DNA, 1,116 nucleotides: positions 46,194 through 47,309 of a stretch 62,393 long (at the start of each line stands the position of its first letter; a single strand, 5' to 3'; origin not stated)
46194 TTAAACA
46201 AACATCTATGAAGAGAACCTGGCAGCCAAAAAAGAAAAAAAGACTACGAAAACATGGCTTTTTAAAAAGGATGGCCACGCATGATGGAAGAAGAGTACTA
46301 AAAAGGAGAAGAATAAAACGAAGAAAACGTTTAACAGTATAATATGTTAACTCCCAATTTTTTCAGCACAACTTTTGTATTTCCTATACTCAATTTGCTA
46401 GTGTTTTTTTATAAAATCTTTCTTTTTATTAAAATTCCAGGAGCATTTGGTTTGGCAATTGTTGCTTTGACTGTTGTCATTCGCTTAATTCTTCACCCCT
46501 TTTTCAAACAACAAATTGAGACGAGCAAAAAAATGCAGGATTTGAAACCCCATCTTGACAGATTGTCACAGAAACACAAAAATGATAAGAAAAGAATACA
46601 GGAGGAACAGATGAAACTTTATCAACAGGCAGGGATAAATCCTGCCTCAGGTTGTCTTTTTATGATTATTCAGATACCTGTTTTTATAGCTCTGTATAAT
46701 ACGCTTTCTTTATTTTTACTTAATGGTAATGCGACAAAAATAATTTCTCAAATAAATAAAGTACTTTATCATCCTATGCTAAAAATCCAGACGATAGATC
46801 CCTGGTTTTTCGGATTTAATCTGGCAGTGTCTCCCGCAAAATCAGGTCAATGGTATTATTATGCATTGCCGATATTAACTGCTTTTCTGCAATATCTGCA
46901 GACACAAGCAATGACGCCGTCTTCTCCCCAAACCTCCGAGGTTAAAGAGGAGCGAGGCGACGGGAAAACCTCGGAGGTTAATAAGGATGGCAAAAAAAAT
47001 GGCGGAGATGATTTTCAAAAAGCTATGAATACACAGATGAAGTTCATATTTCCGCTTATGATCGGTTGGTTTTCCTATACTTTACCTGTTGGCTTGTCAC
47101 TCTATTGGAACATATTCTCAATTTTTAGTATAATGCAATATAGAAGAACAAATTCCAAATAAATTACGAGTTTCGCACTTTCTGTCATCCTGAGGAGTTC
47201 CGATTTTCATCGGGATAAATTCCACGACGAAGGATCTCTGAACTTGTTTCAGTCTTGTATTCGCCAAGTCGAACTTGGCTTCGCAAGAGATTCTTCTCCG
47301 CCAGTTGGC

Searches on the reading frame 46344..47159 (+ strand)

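Call 56: search_protein_families(library=pfam, proteins=[window:46344-47159:+], max_evalue=0.00001)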
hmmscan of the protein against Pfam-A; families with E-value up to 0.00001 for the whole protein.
window:46344-47159:+ (272 aa): 1 family
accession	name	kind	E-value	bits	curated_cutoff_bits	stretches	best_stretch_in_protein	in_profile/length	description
PF02096.25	60KD_IMP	-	7e-47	159.9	35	1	35-266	1-158/163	60Kd inner membrane protein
